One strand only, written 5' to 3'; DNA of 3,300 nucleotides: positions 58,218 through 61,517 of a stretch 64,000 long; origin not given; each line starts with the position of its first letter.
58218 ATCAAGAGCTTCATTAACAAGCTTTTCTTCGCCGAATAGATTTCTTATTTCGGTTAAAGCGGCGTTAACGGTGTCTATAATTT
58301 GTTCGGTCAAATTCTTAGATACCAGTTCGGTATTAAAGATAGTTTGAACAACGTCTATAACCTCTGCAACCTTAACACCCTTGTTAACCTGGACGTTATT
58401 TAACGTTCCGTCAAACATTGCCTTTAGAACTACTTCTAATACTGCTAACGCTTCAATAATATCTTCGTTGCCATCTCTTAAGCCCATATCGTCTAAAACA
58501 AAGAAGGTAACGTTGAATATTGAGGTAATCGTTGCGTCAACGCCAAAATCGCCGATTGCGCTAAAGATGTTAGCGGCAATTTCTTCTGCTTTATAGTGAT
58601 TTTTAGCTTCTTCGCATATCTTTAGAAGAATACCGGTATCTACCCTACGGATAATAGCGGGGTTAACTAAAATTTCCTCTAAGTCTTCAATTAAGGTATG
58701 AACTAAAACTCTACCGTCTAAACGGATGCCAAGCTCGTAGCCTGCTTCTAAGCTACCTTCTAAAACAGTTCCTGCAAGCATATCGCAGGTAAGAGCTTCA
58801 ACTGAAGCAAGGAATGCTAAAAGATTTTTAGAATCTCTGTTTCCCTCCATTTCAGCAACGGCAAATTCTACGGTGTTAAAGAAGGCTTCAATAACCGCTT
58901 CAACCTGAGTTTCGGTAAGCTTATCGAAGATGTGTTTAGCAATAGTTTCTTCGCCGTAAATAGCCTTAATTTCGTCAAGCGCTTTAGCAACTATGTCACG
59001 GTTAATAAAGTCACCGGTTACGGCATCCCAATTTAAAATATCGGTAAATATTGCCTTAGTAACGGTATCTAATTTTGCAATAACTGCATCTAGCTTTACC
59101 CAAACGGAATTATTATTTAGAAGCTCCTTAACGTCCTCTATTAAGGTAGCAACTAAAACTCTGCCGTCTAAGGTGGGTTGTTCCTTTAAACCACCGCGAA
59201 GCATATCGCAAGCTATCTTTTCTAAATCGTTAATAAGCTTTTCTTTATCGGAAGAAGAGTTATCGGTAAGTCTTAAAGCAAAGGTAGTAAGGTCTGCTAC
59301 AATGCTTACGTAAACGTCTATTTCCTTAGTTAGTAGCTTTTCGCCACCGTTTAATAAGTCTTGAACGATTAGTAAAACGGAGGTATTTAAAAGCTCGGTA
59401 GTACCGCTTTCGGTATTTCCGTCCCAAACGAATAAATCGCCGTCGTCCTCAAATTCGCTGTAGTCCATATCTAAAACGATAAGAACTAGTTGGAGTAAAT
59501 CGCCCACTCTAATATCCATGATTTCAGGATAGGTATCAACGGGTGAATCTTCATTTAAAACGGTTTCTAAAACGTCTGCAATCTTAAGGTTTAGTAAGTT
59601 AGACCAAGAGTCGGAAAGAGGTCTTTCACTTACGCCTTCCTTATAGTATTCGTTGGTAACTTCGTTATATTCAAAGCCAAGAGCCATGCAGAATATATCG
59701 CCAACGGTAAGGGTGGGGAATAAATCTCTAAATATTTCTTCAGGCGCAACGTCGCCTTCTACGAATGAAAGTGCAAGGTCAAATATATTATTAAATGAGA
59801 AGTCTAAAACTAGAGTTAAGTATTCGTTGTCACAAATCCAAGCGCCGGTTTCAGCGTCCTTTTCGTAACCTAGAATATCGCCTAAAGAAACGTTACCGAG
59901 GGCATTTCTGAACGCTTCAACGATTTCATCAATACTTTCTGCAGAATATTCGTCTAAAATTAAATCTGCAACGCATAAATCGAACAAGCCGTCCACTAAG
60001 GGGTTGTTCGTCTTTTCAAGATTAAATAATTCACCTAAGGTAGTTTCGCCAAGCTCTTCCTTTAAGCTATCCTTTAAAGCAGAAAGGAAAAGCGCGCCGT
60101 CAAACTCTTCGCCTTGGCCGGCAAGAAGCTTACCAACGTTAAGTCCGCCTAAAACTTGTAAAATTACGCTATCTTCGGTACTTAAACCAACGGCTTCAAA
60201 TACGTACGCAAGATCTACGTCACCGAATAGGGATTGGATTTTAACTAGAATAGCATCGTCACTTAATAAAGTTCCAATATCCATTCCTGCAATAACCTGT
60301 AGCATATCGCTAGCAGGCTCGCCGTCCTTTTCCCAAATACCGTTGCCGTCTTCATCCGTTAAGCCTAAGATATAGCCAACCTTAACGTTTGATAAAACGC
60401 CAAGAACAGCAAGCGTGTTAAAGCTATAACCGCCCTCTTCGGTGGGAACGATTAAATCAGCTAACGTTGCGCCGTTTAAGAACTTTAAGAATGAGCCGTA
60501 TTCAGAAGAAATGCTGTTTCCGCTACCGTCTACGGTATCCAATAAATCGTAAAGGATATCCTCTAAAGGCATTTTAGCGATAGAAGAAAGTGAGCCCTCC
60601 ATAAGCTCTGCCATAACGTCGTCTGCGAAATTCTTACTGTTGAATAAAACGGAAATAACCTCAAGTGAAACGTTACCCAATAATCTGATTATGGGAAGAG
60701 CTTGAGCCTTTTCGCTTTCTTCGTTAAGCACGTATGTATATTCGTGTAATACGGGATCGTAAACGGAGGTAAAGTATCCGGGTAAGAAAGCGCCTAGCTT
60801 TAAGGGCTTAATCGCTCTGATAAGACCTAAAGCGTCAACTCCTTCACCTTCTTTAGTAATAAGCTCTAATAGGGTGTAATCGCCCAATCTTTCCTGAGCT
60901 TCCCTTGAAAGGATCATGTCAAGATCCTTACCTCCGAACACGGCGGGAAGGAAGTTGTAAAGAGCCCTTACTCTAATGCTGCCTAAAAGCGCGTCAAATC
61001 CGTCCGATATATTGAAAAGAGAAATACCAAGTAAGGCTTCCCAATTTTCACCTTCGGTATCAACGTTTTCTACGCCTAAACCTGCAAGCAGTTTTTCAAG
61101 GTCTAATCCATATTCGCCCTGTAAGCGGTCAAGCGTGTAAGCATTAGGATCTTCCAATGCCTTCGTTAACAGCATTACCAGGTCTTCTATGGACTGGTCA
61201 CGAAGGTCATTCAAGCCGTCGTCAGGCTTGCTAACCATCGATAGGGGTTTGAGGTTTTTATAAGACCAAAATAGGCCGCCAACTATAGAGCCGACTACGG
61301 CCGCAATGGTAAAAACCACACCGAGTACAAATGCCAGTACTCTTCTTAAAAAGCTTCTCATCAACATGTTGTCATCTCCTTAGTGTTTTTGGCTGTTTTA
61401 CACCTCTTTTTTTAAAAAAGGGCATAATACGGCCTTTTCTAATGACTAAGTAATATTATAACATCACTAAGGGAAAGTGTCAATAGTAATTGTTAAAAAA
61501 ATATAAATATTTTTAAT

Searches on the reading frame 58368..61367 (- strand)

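Call 9: search_protein_families(library=pfam, proteins=[window:58368-61367:-], max_evalue=1)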
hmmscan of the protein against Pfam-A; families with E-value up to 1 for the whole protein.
window:58368-61367:- (1000 aa): 0 families

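Call 10: search_protein_families(library=ncbifam, proteins=[window:58368-61367:-], max_evalue=1)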
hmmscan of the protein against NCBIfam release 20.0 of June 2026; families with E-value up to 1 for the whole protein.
window:58368-61367:- (1000 aa): 1 family
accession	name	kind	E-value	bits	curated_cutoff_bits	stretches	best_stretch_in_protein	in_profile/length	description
NF051455.1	Rv0901_ArfC_N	equivalog_domain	0.78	9.8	32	0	10-27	7-24/31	channel accessory protein ArfC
